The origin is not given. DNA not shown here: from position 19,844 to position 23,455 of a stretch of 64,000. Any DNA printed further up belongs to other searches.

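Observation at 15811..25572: Roughly 10-kb operon of four translationally coupled genes encoding very large proteins of unknown function: candidate novel system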

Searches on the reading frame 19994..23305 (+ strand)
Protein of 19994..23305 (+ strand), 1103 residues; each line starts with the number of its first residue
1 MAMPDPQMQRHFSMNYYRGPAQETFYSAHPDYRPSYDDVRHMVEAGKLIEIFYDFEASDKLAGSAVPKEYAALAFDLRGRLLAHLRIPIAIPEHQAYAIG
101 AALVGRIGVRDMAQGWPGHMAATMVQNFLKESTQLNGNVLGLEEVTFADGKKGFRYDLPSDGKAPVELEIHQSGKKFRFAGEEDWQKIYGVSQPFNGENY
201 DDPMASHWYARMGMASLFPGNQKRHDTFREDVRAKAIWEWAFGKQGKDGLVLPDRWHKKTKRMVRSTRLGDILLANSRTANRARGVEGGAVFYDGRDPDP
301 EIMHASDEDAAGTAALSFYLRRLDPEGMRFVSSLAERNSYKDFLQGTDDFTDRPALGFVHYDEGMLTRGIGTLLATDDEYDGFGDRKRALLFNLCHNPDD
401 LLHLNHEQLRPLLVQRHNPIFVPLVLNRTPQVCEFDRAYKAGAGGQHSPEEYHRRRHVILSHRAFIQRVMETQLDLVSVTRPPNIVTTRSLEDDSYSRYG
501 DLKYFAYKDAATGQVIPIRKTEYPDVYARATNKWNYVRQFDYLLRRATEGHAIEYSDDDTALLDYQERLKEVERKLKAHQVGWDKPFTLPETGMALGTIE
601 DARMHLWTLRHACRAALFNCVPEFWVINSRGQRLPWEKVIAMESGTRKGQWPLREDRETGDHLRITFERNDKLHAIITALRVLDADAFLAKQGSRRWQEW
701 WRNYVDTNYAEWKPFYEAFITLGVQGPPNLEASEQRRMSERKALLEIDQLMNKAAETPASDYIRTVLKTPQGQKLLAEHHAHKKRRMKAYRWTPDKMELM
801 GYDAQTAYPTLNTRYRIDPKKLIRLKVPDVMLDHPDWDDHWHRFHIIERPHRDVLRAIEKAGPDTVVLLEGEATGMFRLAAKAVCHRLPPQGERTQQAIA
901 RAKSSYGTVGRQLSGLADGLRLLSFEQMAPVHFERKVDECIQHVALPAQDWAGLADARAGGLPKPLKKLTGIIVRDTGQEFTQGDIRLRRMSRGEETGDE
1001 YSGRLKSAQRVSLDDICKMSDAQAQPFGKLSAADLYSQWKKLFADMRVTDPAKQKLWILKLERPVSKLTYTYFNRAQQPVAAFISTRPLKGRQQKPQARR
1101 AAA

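Call 3: search_protein_families(library=pfam, proteins=[window:19994-23305:+], max_evalue=0.01)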
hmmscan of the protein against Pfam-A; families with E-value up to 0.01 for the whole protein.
window:19994-23305:+ (1103 aa): 0 families

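Call 4: search_protein_families(library=ncbifam, proteins=[window:19994-23305:+], max_evalue=0.01)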
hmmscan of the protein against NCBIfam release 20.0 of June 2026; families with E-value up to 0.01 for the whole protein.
window:19994-23305:+ (1103 aa): 0 families

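Call 5: search_protein_families(library=padloc, proteins=[window:19994-23305:+], max_evalue=0.01)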
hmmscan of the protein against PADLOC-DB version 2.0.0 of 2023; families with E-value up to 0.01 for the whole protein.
window:19994-23305:+ (1103 aa): 0 families

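Call 6: search_protein_families(library=phrogs, proteins=[window:19994-23305:+], max_evalue=0.01)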
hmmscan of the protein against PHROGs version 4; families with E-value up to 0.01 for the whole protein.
window:19994-23305:+ (1103 aa): 0 families

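Call 10: find_encoding_contigs(protein=window:19994-23305:+, flank=10000, max_places=6)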
Protein window:19994-23305:+ (1103 aa): 2 contigs read that carry it; 2 places shown.
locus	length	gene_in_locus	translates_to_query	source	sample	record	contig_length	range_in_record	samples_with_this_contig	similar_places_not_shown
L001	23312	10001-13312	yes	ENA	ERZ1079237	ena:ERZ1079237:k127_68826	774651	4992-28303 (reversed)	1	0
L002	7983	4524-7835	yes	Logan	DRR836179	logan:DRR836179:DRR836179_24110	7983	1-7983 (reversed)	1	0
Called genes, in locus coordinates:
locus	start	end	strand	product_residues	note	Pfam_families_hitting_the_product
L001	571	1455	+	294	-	-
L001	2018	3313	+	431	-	PF06925:MGDG_synth (weak)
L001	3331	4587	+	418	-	-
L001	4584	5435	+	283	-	PF00702:Hydrolase, PF13419:HAD_2 (weak)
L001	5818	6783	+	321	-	-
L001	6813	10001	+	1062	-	-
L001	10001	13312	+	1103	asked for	-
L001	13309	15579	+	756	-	-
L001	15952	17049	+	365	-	-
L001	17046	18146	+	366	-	PF08443:RimK (faint)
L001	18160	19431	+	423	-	PF02562:PhoH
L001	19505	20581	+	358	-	PF01738:DLH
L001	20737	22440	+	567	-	-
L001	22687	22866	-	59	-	-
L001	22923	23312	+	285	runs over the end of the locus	PF00085:Thioredoxin, PF00578:AhpC-TSA (faint), PF13098:Thioredoxin_2, PF13905:Thioredoxin_8 (weak), PF14559:TPR_19 (weak), PF14561:TPR_20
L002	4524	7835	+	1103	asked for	-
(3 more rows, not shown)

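Call 12: search_solved_structures(query=window:19994-23305:+, max_evalue=1)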
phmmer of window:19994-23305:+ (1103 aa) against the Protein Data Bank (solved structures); distinct sequences matched with E-value up to 1: 1.
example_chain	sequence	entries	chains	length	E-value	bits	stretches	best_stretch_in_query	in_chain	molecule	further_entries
3f8k_A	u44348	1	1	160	0.8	10.3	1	176-254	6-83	Protein acetyltransferase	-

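Call 14: find_homologous_proteins(query=window:19994-23305:+)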
Query window:19994-23305:+ (1103 aa): 12 proteins with E <= 0.001 among 8000 candidates.
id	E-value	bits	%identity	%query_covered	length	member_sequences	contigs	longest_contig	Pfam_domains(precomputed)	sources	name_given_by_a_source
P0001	0.0e+0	2564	99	100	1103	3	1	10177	-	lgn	-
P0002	0.0e+0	2208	85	100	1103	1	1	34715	-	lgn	-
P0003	0.0e+0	1537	60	100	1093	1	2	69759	-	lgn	-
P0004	0.0e+0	1527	61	99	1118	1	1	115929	-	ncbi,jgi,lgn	-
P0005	0.0e+0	1478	60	99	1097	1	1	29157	-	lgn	-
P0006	0.0e+0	1107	48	97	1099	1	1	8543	-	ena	-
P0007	0.0e+0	1066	48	97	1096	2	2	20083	-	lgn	-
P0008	0.0e+0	1056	46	99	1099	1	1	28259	-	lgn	-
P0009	0.0e+0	1051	48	97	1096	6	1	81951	-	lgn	-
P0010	0.0e+0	1051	48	97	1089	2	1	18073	-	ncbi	ncbi:MAG: hypothetical protein WCD70_02195 [Alphaproteobacteria bacterium]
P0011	2.8e-233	795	39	98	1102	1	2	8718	-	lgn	-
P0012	2.5e-216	739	38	100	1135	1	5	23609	-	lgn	-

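Call 16: find_encoding_contigs(protein=P0004, flank=10000, max_places=2)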
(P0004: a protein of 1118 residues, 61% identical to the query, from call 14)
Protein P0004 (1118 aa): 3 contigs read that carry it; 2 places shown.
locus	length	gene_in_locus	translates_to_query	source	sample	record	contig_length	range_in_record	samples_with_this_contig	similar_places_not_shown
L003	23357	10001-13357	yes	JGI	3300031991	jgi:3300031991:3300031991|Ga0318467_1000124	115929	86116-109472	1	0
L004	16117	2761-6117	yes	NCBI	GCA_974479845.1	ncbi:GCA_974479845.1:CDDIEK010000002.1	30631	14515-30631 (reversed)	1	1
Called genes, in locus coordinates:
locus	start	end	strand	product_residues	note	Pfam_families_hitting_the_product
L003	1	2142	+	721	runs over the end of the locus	PF03412:Peptidase_C39, PF00664:ABC_membrane, PF00005:ABC_tran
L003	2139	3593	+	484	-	PF25919:BSH_CusB (faint), PF25917:BSH_RND, PF25973:BSH_CzcB (faint), PF25984:BSH_YknX (faint), PF25988:HH_CyaD, PF25994:HH_AprE, PF26002:Beta-barrel_AprE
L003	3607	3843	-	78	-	PF03330:DPBB_1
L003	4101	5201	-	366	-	PF03435:Sacchrp_dh_NADP, PF03807:F420_oxidored (faint)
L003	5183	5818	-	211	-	PF13761:DUF4166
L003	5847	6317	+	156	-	PF10027:DUF2269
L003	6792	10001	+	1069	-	-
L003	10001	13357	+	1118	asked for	-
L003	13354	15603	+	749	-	-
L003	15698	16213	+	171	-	-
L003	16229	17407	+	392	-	PF14397:ATPgrasp_ST (faint), PF02955:GSH-S_ATP (faint), PF08443:RimK (faint)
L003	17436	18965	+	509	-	PF00883:Peptidase_M17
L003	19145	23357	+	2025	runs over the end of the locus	PF13205:Big_5 (faint), PF11974:bMG3 (weak), PF01835:MG2, PF07703:A2M_BRD, PF00207:A2M, PF17973:bMG10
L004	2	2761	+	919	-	?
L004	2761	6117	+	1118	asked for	-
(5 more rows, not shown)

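Call 17: find_encoding_contigs(protein=P0009, flank=10000, max_places=2)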
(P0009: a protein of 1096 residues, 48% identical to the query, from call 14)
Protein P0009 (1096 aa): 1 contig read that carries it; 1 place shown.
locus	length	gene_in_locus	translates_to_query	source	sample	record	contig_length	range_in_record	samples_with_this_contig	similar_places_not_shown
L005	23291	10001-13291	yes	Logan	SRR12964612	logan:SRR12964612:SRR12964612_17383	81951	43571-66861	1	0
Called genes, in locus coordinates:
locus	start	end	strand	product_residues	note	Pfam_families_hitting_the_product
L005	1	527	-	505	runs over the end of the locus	-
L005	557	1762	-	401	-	PF00109:ketoacyl-synt, PF00108:Thiolase_N (weak), PF02801:Ketoacyl-synt_C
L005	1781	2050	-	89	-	PF00550:PP-binding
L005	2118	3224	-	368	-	PF00132:Hexapep (weak), PF25084:LbH_EIF2B (weak), PF25087:GMPPB_C, PF00132:Hexapep (weak), PF14602:Hexapep_2 (faint), PF00132:Hexapep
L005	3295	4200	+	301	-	-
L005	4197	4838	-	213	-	PF02230:Abhydrolase_2, PF00561:Abhydrolase_1 (faint), PF12146:Hydrolase_4 (faint), PF03959:FSH1 (faint), PF01738:DLH (weak), PF00326:Peptidase_S9 (faint)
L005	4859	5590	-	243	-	-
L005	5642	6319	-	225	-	PF02798:GST_N, PF13417:GST_N_3, PF13409:GST_N_2, PF00043:GST_C (weak)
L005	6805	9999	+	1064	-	-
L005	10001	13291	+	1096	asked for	-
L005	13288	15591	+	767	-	-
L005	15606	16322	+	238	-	PF01791:DeoC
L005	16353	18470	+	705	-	PF20176:DUF6541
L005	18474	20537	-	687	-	-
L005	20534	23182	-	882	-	PF07584:BatA, PF13709:DUF4159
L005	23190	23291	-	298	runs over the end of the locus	PF01882:DUF58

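Call 18: find_encoding_contigs(protein=P0012, flank=10000, max_places=2)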
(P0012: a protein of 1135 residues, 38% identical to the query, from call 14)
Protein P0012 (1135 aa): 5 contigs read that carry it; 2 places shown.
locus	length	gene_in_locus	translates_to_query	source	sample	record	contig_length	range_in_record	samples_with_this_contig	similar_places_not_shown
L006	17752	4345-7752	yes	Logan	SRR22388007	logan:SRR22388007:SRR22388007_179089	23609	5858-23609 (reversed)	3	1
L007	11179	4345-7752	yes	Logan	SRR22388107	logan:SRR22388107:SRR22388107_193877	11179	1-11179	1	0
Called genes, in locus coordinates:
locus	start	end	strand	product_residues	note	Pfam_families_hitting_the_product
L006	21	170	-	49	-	-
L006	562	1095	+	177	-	-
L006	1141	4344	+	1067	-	-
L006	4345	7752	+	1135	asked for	-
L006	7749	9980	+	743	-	-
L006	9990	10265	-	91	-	-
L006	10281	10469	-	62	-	-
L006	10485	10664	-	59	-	-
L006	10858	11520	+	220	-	-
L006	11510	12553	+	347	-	PF09924:LPG_synthase_C (weak)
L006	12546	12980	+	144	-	-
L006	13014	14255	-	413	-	PF01041:DegT_DnrJ_EryC1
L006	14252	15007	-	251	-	PF02348:CTP_transf_3, PF12804:NTP_transf_3 (weak)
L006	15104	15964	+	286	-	PF00248:Aldo_ket_red (weak)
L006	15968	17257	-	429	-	PF16254:DUF4910, PF09940:DUF2172, PF16221:HTH_47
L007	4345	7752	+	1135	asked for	-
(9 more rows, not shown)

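Call 29: search_solved_structures(query=A1, max_evalue=10, show_alignments=2)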
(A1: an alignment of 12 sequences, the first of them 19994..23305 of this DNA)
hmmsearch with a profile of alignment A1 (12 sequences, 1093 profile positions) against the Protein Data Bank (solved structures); distinct sequences matched with E-value up to 10: 2.
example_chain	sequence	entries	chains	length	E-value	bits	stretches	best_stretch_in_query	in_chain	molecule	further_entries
7zm7_h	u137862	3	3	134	0.39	11.5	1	679-727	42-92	NADH dehydrogenase [ubiquinone] 1 alpha subcomplex subunit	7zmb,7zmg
7dcm_A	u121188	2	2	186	2.1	9.1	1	578-650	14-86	Probable apo-citrate lyase phosphoribosyl-dephospho-CoA transferase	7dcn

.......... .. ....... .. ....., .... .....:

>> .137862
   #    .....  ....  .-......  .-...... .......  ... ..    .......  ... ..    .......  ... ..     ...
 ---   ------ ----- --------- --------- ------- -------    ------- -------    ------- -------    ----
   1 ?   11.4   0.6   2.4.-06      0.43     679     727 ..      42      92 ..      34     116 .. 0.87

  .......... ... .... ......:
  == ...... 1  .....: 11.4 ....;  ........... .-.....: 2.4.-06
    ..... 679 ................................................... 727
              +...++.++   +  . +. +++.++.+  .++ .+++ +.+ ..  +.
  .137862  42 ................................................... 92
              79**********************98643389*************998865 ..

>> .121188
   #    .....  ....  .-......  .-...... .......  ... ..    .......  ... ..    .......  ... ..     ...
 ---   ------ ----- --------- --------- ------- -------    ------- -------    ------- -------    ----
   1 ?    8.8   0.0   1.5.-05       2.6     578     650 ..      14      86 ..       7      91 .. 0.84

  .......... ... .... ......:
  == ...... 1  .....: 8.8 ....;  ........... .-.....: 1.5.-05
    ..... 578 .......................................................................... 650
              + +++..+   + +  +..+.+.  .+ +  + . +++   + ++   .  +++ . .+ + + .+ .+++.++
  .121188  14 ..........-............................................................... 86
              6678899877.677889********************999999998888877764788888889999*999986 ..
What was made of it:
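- Tried and rejected: Nothing (call 29).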

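Call 47: find_related_loci(query=A1, collection=genome_contigs, flank=10000)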
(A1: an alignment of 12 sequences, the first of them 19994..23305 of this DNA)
Query A1 (1103 aa) in genome_contigs; peptide patterns used: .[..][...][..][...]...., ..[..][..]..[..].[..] (x = any residue, [..] = any of these).
26 stretches matched a pattern; 3 encode a relative of the query (tblastn E <= 1e-3); 3 distinct loci.
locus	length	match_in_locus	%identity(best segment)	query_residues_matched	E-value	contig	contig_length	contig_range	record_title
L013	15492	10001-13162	48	15-1081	0e+0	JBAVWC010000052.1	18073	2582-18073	MAG: Alphaproteobacteria bacterium isolate MFD02472_ilm_asm_bin11 k127_110004, whole genome shotgun sequence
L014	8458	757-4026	40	15-1103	0e+0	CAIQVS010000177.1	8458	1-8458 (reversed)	MAG: uncultured proteobacterium isolate I3b_bin-431 genome assembly, contig: bin-431:177/454, whole genome shotgun seque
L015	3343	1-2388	48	279-1085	0e+0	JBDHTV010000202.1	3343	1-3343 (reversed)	MAG: Bdellovibrionales bacterium isolate AS-MESO-OLR.354 NODE_117448_length_3343_cov_21.300367, whole genome shotgun seq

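Call 51: predict_structure(alignment_id=A1)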
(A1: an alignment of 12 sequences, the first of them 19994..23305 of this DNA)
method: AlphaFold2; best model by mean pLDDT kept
length: 1103 residues; sequences in the alignment: 12
mean_pLDDT: 70.2   pTM: 0.53
mean pLDDT of the five models: 70.2, 68.7, 64.5, 57.5, 51.2
residues with pLDDT >= 90: 111; 70-90: 573; 50-70: 198; < 50: 221
segments of 3 or more residues with pLDDT < 50: 1-13, 57-66, 90-97, 113-120, 198-227, 259-262, 335-390, 424-449, 477-501, 510-513, 620-622, 656-659, 759-761, 1086-1103
pLDDT, mean of each block of 10 residues (from residue 1): 45 57 81 81 82 61 49 87 73 45 52 47 64 75 85 88 84 88 83 61 40 36 42 70 69 65 65 89 84 84 75 89 74 48 32 27 26 26 36 67 76 58 40 31 42 59 63 46 26 33 50 54 72 81 80 69 88 91 81 85 89 73 70 80 81 55 73 69 74 81 91 87 86 76 84 62 59 79 89 89 81 74 88 86 86 79 81 89 83 85 83 79 88 72 87 80 67 87 92 82 93 90 84 88 82 90 90 76 56 33 27
secondary structure, 60 per line:
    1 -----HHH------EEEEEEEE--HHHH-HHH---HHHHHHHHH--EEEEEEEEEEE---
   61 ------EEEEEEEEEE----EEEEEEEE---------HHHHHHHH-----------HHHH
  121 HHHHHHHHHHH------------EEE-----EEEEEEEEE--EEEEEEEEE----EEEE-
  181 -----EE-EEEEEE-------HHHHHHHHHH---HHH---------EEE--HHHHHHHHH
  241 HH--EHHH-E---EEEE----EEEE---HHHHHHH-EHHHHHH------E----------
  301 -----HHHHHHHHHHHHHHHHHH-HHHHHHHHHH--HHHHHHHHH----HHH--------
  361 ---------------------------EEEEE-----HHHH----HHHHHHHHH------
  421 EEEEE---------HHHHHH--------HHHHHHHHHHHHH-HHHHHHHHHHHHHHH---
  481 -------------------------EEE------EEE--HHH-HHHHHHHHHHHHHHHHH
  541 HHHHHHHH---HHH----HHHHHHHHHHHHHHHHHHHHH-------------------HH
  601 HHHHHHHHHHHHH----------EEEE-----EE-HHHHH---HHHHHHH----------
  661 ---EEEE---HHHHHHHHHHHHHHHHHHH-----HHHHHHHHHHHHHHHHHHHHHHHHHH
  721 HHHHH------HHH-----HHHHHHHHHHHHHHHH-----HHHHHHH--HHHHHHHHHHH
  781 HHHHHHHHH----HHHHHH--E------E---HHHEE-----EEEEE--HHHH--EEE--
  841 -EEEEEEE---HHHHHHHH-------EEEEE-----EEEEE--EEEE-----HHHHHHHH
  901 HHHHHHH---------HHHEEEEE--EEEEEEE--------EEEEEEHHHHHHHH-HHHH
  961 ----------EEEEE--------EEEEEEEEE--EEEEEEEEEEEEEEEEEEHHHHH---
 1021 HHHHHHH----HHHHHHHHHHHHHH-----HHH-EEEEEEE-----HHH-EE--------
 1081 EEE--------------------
elements in order (helices of 4 or more, strands of 3 or more residues): E15-22 H25-28 H36-44 E47-57 E67-76 E81-88 H98-105 H117-131 E144-146 E152-160 E163-171 E176-179 E189-194 H202-211 E227-229 H232-242 E254-257 E262-265 H269-275 H278-283 H306-323 H325-334 H337-345 E388-392 H398-401 H406-414 E421-425 H435-440 H449-461 H463-477 E506-508 E515-517 H524-548 H559-579 H599-613 E624-627 H636-640 H644-650 E664-667 H671-689 H695-725 H740-755 H761-767 H770-789 H794-799 E823-827 H830-833 E836-838 E842-848 H852-859 E867-871 E877-881 E884-887 H893-907 E920-924 E927-933 E942-947 H948-955 H957-960 E971-975 E984-992 E995-1012 H1013-1017 H1021-1027 H1032-1045 E1055-1061 E1081-1083
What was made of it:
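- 19994..23305 (+): g3, a 1103-aa Exonuclease I-like DEDDh exonuclease with a long helical middle part and a C-terminal beta-rich part. AF2 model: pLDDT 70, pTM 0.53 (call 51).
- On DEDDh 3'-5' exonucleases / Exonuclease I (g3): The model is only of medium confidence (pLDDT 70, call 51).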
